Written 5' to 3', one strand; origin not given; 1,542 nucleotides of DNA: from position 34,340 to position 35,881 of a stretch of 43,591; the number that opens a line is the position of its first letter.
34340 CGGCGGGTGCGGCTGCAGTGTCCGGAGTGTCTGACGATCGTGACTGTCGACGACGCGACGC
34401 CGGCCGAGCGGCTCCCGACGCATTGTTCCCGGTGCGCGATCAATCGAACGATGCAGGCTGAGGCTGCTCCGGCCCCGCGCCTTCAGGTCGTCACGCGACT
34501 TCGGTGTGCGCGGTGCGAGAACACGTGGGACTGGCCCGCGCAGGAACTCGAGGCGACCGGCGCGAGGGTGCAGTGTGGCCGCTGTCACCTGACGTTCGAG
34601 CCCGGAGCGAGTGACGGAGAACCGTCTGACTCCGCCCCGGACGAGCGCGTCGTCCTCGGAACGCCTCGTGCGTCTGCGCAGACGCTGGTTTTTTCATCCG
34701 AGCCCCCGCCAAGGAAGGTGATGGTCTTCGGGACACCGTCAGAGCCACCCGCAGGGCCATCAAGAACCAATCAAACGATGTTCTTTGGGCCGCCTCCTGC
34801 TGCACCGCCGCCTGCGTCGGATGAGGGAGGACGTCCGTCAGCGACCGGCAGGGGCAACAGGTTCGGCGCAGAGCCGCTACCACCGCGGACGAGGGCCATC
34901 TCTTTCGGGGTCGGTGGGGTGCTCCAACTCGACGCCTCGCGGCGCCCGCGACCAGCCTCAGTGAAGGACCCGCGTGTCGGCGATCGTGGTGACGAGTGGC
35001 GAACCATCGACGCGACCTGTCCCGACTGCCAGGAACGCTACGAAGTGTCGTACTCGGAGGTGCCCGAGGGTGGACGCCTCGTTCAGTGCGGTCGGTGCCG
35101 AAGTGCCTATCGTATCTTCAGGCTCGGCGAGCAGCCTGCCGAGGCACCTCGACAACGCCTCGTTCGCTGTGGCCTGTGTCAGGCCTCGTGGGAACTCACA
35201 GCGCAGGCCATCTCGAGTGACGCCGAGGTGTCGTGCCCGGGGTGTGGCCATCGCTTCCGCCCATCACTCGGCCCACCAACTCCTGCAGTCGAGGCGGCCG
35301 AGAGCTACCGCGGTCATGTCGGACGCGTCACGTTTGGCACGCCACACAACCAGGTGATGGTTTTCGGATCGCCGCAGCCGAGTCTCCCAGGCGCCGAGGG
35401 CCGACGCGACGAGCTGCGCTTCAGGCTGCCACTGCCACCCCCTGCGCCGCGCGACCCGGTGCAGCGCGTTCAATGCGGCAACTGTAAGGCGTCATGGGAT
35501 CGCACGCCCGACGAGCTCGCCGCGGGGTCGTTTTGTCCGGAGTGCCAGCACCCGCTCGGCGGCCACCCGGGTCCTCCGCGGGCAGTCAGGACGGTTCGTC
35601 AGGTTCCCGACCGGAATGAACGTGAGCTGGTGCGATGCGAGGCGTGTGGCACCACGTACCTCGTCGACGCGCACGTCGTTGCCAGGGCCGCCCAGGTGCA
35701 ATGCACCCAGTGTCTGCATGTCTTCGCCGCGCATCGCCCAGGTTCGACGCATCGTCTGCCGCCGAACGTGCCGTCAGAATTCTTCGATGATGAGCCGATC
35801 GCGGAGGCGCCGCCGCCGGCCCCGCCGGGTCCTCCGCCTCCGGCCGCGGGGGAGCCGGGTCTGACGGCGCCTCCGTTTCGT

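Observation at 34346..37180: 944-aa protein with six zinc ribbons and a C-terminal membrane anchor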

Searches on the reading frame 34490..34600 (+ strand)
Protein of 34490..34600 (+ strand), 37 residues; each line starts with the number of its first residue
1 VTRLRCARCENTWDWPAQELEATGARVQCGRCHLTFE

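Call 42: search_protein_families(library=pfam, proteins=[window:34490-34600:+], max_evalue=1)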
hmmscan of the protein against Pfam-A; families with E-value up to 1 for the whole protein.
window:34490-34600:+ (37 aa): 12 families
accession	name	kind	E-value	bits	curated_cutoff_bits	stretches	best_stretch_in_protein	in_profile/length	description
PF25206.1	DUF7836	-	4.9e-06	26.7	26.7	1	3-35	7-39/59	Domain of unknown function (DUF7836)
PF13717.11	Zn_ribbon_4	-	1.1e-05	25.8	30.3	1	4-36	3-35/36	zinc-ribbon domain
PF13719.11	Zn_ribbon_5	-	0.002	18.3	29.3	1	3-36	2-35/37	zinc-ribbon domain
PF23546.1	Zn_ribbon_TOP3B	-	0.0022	18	27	1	2-17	24-39/40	DNA topoisomerase 3-beta zinc ribbon domain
PF05207.18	Zn_ribbon_CSL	-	0.013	15.6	29.2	1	5-35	20-49/55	CSL zinc finger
PF23547.1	Zn_ribbon_FGT1_1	-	0.042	13.9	27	0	3-12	2-11/35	FORGETTER1 first zinc ribbon domain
PF01599.25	Ribosomal_S27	-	0.052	13.9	22.3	1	26-35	35-44/44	Ribosomal protein S27a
PF09788.14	Tmemb_55A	-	0.064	12.9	30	1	18-36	142-160/248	Transmembrane protein 55A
PF05129.18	Zn_ribbon_Elf1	-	0.076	13.6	29.8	1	3-37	22-57/79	Transcription elongation factor Elf1 like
PF25491.1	CCHC_BCL-11A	-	0.11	13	27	1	27-36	2-11/28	BCL-11A-like CCHC zinc finger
PF22747.2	Zn_ribbon_DUF2089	-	0.13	12.8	27.6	0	1-10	10-19/32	DUF2089 zinc ribbon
PF23137.1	HVO_0758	-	0.44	10.8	27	0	3-35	20-51/55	HVO_0758 mu-protein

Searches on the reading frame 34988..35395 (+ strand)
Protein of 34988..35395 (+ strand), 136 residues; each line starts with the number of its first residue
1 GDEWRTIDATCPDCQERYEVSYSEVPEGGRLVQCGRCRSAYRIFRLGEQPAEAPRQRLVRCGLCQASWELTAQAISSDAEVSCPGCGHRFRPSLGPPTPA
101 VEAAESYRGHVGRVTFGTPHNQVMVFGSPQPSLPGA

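Call 68: find_homologous_proteins(query=window:34988-35395:+, max_evalue=1)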
Query window:34988-35395:+: 25 candidates shared short words with the query, none scored E <= 1.

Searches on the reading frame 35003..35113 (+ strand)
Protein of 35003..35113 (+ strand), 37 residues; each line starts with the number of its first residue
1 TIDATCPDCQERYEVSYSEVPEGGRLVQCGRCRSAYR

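Call 42: search_protein_families(library=pfam, proteins=[window:35003-35113:+], max_evalue=1)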
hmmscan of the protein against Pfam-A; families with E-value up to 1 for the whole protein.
window:35003-35113:+ (37 aa): 19 families
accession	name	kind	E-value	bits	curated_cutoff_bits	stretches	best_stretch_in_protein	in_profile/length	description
PF13717.11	Zn_ribbon_4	-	4.3e-10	39.8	30.3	1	4-34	3-33/36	zinc-ribbon domain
PF13719.11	Zn_ribbon_5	-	2.1e-06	27.8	29.3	1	5-34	4-33/37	zinc-ribbon domain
PF25206.1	DUF7836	-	2.9e-06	27.5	26.7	1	2-37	6-41/59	Domain of unknown function (DUF7836)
PF23499.1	YnfU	-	0.00051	20.3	27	1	2-34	15-46/49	YnfU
PF23477.1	zf_Tbcl_2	-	0.0029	17.7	27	1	2-33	4-33/37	Probable treble clef zinc finger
PF05207.18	Zn_ribbon_CSL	-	0.0038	17.4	29.2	1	5-32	20-46/55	CSL zinc finger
PF12760.12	Zn_ribbon_IS1595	-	0.012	16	25.4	1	5-33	20-44/46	Transposase zinc-ribbon domain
PF25491.1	CCHC_BCL-11A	-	0.015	15.8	27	1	26-36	1-11/28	BCL-11A-like CCHC zinc finger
PF23475.1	zf-Tbcl_FmdE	-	0.016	15.1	23.2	1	4-16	8-20/35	FmdE treble clef zinc finger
PF24441.1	DUF7560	-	0.021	15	27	1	5-15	7-17/44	Family of unknown function (DUF7560)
PF13408.12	Zn_ribbon_recom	-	0.023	15.5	25.3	0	5-19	7-21/58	Recombinase zinc beta ribbon domain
PF21957.2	Zn_ribbon_16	-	0.038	14.4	27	1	5-32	16-44/65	Zinc beta-ribbon finger, putative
PF14570.12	zf-RING_4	-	0.041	14.1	27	1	3-14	37-48/48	RING/Ubox like zinc-binding domain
PF21344.3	Zn_ribbon_LysW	-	0.055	13.6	27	1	4-32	1-27/46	Alpha-aminoadipate carrier protein LysW-like, globular domain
PF06750.18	A24_N_bact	-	0.09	13.3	23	1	4-34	28-57/84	Bacterial Peptidase A24 N-terminal domain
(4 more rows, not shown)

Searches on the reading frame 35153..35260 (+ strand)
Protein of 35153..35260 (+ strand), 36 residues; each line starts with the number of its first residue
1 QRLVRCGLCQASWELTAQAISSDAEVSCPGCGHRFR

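Call 42: search_protein_families(library=pfam, proteins=[window:35153-35260:+], max_evalue=1)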
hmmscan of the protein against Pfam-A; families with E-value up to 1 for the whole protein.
window:35153-35260:+ (36 aa): 17 families
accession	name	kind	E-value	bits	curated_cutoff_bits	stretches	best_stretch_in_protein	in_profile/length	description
PF13717.11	Zn_ribbon_4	-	1.5e-05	25.3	30.3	2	24-36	24-36/36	zinc-ribbon domain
PF09723.15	Zn_ribbon_8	-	0.0029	18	34.4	1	5-33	7-34/41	Zinc ribbon domain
PF03604.18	Zn_ribbon_RPAB4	-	0.0038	17.3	24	1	6-34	3-26/32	DNA directed RNA polymerase, 7 kDa subunit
PF10571.15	UPF0547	-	0.0059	17.1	29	1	26-35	15-24/26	Uncharacterised protein family UPF0547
PF25206.1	DUF7836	-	0.0072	16.6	26.7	1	5-34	9-39/59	Domain of unknown function (DUF7836)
PF14369.11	Zn_ribbon_19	-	0.0078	16.8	30.8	1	9-35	8-31/35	zinc-ribbon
PF10122.14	Zn_ribbon_Com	-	0.0097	15.8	22.9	1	2-32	3-31/52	Mu-like prophage protein Com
PF19134.6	DUF5817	-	0.018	15.4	31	1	4-35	4-31/57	Domain of unknown function (DUF5817)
PF13719.11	Zn_ribbon_5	-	0.044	14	29.3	0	26-36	3-13/37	zinc-ribbon domain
PF01096.23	Zn_ribbon_TFIIS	-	0.049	13.9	21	0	26-36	29-39/39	Transcription factor S-II (TFIIS)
PF22289.1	DmmA-like_C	-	0.058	13.8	27.4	1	4-33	2-26/44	Dimethylamine monooxygenase subunit DmmA-like, C-terminal domain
PF22910.1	EDR4-like_1st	-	0.059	13.5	27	1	2-11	3-12/34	Enhanced disease resistance 4-like, N-terminal domain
PF01155.25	HypA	-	0.063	13.7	28.9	1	4-33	71-94/112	Hydrogenase/urease nickel incorporation, metallochaperone, hypA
PF05129.18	Zn_ribbon_Elf1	-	0.098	13.2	29.8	0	4-25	47-68/79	Transcription elongation factor Elf1 like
PF13408.12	Zn_ribbon_recom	-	0.12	13.2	25.3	0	3-13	5-15/58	Recombinase zinc beta ribbon domain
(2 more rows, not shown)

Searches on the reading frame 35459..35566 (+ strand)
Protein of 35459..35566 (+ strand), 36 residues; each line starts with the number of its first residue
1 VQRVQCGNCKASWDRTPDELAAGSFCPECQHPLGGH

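Call 42: search_protein_families(library=pfam, proteins=[window:35459-35566:+], max_evalue=1)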
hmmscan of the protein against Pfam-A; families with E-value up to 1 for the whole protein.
window:35459-35566:+ (36 aa): 10 families
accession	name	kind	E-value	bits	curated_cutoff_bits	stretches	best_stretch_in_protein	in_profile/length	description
PF23137.1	HVO_0758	-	0.00041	20.6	27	1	2-31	19-50/55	HVO_0758 mu-protein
PF14311.12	DUF4379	-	0.0012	19.5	24.5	1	5-30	29-54/56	Probable Treble clef zinc finger domain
PF25206.1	DUF7836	-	0.0024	18.1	26.7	1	3-30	7-37/59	Domain of unknown function (DUF7836)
PF15777.11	Anti-TRAP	-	0.011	16.2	32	1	4-30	11-37/59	Tryptophan RNA-binding attenuator protein inhibitory protein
PF13717.11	Zn_ribbon_4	-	0.016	15.5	30.3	1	3-13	25-35/36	zinc-ribbon domain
PF20173.3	ZnF_RZ-type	-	0.025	14.7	27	1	24-35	32-43/54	RZ type zinc finger domain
PF07191.17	Zn_ribbon_6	-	0.031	14.7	25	1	3-33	16-39/67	Double zinc ribbon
PF01155.25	HypA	-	0.04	14.4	28.9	1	3-31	70-94/112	Hydrogenase/urease nickel incorporation, metallochaperone, hypA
PF13248.11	Zn_ribbon_3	-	0.042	13.8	27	0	25-33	18-26/26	zinc-ribbon domain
PF06750.18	A24_N_bact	-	0.35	11.4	23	0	18-34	19-38/84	Bacterial Peptidase A24 N-terminal domain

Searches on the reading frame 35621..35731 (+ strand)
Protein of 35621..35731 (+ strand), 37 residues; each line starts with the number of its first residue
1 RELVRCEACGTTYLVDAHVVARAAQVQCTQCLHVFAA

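Call 42: search_protein_families(library=pfam, proteins=[window:35621-35731:+], max_evalue=1)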
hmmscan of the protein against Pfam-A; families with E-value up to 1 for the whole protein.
window:35621-35731:+ (37 aa): 10 families
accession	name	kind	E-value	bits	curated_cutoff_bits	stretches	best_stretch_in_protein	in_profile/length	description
PF13717.11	Zn_ribbon_4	-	1.8e-08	34.6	30.3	1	4-35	3-35/36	zinc-ribbon domain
PF13719.11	Zn_ribbon_5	-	5.5e-07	29.7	29.3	1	4-37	3-37/37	zinc-ribbon domain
PF03604.18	Zn_ribbon_RPAB4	-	0.005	16.9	24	0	2-10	16-24/32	DNA directed RNA polymerase, 7 kDa subunit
PF22289.1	DmmA-like_C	-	0.018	15.5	27.4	1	2-22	17-37/44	Dimethylamine monooxygenase subunit DmmA-like, C-terminal domain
PF24292.1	DUF7479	-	0.037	14.6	27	1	2-27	29-54/60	Domain of unknown function (DUF7479)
PF09723.15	Zn_ribbon_8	-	0.048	14.1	34.4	1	5-31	7-32/41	Zinc ribbon domain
PF14354.12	Lar_restr_allev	-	0.049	14.3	28.6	1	2-32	2-32/58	Restriction alleviation protein Lar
PF19769.4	CPxCG_zf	-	0.17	12.1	27.2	0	2-16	22-36/183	CPxCG-related zinc finger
PF24463.1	DUF7577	-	0.3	11.2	28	1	3-12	2-11/27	Domain of unknown function (DUF7577)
PF01667.23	Ribosomal_S27e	-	0.52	10.5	24.5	0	4-35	8-36/55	Ribosomal protein S27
